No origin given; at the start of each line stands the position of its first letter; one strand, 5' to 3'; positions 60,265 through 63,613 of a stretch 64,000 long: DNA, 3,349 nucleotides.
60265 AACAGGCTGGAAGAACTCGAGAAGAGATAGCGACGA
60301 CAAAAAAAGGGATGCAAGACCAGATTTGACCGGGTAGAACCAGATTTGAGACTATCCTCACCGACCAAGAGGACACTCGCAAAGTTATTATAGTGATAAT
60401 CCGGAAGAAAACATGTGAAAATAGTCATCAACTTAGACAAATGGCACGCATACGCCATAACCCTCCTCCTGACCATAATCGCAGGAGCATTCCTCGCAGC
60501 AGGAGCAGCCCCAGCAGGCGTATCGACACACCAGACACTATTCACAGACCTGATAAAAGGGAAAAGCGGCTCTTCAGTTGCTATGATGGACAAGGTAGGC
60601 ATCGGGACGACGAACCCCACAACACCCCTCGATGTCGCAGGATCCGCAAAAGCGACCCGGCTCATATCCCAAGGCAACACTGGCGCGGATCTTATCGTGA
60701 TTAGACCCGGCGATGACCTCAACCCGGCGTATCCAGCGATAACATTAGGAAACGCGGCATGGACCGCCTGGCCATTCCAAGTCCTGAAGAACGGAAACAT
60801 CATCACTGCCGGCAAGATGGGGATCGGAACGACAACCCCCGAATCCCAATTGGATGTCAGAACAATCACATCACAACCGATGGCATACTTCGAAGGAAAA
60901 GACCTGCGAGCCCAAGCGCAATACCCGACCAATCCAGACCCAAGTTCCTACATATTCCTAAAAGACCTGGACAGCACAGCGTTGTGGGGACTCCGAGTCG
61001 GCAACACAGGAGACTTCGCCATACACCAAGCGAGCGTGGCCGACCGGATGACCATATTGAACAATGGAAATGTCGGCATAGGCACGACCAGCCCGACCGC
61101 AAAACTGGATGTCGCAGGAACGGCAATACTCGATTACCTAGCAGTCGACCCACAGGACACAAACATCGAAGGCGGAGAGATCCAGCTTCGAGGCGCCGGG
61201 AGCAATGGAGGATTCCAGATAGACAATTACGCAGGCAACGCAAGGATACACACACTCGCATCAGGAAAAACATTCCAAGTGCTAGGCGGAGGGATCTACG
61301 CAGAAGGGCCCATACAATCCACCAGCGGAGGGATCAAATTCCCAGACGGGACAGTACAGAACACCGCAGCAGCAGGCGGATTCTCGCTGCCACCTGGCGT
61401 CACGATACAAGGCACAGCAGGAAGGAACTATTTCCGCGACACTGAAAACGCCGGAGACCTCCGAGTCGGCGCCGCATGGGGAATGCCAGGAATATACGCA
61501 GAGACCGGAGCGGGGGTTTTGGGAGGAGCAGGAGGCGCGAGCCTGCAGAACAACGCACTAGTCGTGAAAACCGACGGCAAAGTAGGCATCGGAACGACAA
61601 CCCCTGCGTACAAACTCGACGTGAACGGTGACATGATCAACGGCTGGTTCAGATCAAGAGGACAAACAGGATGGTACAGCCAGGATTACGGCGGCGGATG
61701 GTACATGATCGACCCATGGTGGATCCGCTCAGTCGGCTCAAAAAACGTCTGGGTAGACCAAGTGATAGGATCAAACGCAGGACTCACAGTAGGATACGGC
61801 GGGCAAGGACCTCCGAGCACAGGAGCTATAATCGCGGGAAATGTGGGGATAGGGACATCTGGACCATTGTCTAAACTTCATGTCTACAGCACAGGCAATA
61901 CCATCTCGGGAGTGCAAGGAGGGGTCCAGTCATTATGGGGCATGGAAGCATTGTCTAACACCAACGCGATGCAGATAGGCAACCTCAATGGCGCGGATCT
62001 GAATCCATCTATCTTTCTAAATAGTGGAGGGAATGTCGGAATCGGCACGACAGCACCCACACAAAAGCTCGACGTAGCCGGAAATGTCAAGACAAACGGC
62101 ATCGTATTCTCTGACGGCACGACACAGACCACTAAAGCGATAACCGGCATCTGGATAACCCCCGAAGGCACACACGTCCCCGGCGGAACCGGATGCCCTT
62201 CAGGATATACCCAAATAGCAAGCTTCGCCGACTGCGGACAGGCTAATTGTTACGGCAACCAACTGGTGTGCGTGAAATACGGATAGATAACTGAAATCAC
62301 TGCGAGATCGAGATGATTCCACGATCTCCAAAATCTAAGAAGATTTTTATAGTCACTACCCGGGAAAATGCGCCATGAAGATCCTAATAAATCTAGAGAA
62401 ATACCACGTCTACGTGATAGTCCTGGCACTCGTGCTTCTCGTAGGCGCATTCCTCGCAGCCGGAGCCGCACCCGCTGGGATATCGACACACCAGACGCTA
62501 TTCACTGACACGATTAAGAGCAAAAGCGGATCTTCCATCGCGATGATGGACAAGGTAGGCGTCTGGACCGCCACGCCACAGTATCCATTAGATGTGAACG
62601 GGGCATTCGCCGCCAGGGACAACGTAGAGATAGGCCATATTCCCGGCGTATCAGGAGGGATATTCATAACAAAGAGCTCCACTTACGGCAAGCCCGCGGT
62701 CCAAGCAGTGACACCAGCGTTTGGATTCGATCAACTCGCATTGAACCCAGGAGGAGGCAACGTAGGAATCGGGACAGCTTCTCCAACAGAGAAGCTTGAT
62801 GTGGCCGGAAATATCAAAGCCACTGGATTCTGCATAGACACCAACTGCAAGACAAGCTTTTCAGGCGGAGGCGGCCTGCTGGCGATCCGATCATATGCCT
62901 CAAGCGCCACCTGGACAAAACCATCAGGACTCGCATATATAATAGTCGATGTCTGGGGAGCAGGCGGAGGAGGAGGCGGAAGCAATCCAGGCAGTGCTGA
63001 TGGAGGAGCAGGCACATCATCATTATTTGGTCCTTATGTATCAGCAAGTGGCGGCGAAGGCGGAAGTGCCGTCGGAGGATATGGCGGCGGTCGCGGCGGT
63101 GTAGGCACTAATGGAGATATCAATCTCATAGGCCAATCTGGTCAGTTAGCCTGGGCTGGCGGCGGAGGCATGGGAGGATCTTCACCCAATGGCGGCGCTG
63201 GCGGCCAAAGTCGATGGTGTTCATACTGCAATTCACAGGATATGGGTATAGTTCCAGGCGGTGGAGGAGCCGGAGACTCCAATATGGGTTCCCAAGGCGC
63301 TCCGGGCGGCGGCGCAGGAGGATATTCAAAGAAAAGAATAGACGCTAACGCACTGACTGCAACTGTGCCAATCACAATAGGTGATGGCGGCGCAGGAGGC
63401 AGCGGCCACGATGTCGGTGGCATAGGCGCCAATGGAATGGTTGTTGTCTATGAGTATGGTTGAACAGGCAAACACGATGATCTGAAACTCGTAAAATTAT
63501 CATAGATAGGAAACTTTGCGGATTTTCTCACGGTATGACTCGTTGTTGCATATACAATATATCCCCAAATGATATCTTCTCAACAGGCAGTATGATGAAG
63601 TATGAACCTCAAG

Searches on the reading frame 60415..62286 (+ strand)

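Call 103: search_protein_families(library=pfam, proteins=[window:60415-62286:+], max_evalue=0.001)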
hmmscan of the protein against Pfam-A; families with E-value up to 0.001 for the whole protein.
window:60415-62286:+ (623 aa): 1 family
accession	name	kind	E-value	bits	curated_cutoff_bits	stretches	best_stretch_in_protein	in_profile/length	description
PF04917.17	Shufflon_N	-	1.1e-05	25.6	27.5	1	400-447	222-271/324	Bacterial shufflon protein, N-terminal constant region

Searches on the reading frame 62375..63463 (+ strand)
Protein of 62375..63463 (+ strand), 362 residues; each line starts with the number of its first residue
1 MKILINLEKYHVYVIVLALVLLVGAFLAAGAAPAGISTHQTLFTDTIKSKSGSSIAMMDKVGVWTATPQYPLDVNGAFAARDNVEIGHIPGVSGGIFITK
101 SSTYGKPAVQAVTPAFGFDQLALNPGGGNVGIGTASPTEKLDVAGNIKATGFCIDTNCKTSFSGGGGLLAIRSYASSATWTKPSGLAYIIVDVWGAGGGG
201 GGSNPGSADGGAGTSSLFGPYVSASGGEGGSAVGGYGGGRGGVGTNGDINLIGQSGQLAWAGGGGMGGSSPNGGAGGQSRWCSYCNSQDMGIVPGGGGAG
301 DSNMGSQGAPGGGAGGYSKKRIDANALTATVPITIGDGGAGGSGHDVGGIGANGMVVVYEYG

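Call 103: search_protein_families(library=pfam, proteins=[window:62375-63463:+], max_evalue=0.001)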
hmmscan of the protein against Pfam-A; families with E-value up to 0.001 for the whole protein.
window:62375-63463:+ (362 aa): 1 family
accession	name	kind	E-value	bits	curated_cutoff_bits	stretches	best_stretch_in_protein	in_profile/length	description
PF21722.4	Gly_rich_2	-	9e-05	23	24.3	1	285-354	14-83/226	Glycine-rich domain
